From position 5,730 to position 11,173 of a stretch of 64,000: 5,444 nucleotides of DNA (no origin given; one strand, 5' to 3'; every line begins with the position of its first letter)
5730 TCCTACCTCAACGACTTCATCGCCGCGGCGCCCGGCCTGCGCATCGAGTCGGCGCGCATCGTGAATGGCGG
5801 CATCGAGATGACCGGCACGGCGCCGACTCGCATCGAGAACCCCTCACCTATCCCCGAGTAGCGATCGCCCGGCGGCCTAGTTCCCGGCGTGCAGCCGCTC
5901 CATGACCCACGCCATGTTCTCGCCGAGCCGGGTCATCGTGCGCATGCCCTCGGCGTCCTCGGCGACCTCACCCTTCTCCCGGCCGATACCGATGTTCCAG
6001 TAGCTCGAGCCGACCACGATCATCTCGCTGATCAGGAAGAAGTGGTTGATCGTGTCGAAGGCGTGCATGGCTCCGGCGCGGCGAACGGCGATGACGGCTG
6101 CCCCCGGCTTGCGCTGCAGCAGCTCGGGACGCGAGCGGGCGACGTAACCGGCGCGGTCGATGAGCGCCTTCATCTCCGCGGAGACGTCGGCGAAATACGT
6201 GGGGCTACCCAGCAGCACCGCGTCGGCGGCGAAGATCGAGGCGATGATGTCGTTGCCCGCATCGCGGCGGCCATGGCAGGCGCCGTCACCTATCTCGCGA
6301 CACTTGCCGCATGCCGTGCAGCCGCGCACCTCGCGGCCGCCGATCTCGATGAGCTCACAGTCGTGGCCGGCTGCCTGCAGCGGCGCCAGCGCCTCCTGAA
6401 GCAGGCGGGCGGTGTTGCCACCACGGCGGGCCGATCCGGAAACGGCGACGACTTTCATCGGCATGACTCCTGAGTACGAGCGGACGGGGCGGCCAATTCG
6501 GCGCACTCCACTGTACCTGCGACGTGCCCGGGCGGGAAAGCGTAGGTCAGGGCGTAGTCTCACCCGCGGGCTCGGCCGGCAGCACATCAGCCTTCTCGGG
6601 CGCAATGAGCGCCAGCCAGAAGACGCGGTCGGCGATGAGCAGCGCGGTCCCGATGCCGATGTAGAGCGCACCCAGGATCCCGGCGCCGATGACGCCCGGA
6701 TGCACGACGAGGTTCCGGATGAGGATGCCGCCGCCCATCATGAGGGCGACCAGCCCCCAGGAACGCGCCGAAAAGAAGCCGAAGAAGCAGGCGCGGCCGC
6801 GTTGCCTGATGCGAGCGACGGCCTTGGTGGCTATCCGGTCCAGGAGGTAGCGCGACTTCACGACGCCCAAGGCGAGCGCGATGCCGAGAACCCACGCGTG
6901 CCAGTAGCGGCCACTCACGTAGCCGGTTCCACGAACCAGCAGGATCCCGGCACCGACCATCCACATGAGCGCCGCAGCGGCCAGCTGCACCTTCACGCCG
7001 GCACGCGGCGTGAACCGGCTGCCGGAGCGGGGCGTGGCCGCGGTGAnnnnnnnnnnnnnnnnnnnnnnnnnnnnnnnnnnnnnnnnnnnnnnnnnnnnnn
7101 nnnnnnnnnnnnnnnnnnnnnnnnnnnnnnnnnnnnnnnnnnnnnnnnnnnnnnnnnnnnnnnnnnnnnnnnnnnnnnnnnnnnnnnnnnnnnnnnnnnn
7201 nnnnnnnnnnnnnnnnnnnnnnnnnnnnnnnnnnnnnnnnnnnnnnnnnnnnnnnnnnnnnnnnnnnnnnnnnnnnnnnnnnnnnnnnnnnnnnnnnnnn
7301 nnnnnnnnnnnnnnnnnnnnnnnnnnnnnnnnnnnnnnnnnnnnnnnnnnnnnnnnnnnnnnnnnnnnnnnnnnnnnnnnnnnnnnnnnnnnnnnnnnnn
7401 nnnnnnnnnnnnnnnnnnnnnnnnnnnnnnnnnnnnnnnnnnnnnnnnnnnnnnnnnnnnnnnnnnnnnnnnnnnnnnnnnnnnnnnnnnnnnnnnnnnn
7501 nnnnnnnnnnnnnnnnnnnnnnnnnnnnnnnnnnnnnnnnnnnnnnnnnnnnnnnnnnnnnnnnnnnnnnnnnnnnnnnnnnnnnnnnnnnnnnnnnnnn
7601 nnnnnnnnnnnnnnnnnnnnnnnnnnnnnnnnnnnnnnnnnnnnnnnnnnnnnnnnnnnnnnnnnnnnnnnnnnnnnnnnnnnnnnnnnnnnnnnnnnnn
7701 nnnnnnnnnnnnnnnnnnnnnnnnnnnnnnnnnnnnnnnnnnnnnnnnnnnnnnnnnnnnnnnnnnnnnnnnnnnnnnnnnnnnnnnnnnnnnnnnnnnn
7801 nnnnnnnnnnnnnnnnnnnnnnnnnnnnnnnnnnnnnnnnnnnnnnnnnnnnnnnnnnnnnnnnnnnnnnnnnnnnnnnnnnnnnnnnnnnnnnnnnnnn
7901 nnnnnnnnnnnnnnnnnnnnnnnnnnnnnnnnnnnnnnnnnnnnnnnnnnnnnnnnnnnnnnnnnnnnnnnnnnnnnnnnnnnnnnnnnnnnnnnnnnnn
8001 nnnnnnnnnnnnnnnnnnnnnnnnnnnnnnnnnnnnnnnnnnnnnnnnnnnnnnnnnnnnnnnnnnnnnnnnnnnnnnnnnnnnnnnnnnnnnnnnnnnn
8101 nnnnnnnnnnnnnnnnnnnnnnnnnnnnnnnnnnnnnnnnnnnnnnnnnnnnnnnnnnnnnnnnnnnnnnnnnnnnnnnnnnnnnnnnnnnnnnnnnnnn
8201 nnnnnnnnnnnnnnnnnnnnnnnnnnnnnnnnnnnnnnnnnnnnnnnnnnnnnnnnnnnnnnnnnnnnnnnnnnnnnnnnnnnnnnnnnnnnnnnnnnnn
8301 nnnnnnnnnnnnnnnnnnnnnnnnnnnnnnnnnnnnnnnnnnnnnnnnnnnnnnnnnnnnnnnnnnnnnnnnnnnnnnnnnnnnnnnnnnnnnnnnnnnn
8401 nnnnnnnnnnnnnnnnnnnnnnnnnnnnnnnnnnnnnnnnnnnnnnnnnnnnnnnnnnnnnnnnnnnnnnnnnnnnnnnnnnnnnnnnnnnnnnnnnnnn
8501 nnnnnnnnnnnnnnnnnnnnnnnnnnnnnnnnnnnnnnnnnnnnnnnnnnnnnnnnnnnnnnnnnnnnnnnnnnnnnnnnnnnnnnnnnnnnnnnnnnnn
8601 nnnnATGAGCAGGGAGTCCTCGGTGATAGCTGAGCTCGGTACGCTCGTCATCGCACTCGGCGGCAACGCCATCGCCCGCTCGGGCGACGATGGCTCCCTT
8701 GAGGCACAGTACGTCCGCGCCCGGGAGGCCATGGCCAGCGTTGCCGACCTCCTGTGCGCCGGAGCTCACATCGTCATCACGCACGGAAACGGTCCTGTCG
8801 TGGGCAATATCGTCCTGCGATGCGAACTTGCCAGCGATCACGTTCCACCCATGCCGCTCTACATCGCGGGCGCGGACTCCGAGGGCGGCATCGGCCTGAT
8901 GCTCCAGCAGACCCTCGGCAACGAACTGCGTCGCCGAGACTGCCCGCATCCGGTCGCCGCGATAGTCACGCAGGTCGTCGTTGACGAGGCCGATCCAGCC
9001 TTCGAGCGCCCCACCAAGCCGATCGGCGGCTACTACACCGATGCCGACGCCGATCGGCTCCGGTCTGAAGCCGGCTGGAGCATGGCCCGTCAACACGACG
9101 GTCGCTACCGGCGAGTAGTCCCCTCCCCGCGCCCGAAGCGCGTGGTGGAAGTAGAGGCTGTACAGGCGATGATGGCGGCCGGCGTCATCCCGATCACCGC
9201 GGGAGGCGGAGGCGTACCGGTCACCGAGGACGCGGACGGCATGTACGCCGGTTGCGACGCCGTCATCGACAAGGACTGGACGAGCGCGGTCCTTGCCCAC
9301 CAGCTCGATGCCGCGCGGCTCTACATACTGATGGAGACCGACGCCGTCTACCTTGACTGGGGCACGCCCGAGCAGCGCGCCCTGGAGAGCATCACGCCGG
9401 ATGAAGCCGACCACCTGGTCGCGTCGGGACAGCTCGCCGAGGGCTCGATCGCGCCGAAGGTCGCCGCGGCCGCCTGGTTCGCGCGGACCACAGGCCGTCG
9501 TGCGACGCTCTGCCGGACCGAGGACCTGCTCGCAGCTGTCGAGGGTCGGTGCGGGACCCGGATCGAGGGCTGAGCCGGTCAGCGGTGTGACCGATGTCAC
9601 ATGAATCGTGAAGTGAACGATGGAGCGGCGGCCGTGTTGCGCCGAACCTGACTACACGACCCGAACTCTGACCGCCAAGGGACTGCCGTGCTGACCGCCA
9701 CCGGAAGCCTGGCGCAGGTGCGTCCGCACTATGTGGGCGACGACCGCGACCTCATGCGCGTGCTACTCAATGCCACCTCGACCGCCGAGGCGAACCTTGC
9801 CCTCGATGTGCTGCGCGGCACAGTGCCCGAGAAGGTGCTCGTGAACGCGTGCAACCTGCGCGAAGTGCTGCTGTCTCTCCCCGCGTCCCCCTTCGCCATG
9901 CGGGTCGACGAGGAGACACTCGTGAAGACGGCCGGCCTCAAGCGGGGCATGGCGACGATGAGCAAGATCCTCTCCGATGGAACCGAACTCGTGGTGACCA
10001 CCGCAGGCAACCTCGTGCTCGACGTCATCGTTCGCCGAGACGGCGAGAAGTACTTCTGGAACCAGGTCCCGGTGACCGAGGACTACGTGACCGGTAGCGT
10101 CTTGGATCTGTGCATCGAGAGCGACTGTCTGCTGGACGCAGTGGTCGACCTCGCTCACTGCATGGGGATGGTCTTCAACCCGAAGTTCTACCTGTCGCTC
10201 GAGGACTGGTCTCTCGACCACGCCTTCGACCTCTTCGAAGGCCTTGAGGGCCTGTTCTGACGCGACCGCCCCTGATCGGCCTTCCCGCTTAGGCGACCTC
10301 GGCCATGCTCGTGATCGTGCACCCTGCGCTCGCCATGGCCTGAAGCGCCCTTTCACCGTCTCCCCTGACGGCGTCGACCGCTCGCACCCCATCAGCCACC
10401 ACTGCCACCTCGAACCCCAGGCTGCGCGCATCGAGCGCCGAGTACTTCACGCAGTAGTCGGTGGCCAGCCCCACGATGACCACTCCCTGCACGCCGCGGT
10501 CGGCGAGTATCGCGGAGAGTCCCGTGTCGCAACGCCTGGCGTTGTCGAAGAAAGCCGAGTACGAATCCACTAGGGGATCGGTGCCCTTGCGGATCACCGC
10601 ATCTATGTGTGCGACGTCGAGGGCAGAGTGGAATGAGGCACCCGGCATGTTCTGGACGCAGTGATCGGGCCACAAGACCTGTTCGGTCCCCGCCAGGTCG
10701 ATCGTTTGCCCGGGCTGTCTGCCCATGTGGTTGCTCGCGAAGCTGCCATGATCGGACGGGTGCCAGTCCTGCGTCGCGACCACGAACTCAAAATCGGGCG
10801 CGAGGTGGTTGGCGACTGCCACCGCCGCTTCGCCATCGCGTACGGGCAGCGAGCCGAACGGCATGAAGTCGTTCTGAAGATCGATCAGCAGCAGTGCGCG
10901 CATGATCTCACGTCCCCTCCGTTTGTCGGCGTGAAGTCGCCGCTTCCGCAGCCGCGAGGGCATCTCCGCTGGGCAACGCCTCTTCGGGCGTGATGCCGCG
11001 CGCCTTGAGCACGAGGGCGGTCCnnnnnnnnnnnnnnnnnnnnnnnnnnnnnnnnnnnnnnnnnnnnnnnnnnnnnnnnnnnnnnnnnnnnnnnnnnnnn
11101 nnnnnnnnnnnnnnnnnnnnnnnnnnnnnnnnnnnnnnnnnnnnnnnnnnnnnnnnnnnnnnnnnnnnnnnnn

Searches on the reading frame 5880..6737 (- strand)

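Call 31: search_protein_families(library=pfam, proteins=[window:5880-6737:-], max_evalue=0.00001)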
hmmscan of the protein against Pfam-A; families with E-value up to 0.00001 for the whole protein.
window:5880-6737:- (286 aa): 2 families
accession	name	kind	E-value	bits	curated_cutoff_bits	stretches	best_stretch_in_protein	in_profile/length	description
PF03358.20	FMN_red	-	2.5e-29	102.3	24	1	94-251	1-149/152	NADPH-dependent FMN reductase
PF02525.22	Flavodoxin_2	-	9.3e-07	29.2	27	1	94-228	1-142/198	Flavodoxin-like fold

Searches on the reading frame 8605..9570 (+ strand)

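Call 31: search_protein_families(library=pfam, proteins=[window:8605-9570:+], max_evalue=0.00001)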
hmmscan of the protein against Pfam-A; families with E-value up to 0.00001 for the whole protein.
window:8605-9570:+ (322 aa): 1 family
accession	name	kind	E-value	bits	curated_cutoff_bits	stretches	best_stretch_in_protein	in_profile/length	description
PF00696.33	AA_kinase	-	2.4e-24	86.8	24.9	1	13-299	2-229/234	Amino acid kinase family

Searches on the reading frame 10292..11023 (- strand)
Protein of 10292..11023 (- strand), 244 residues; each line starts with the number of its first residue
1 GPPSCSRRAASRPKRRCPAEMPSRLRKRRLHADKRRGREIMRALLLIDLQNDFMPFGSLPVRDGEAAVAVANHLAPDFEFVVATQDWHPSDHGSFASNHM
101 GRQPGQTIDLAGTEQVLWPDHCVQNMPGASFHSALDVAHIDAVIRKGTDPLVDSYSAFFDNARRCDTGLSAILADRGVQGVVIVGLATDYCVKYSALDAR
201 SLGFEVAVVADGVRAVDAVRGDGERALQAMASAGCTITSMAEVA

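Call 31: search_protein_families(library=pfam, proteins=[window:10292-11023:-], max_evalue=0.00001)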
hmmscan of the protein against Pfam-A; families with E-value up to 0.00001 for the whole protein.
window:10292-11023:- (244 aa): 1 family
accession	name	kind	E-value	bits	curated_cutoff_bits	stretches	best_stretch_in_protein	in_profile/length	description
PF00857.26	Isochorismatase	-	1.2e-23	84.5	27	1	43-242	2-175/175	Isochorismatase domain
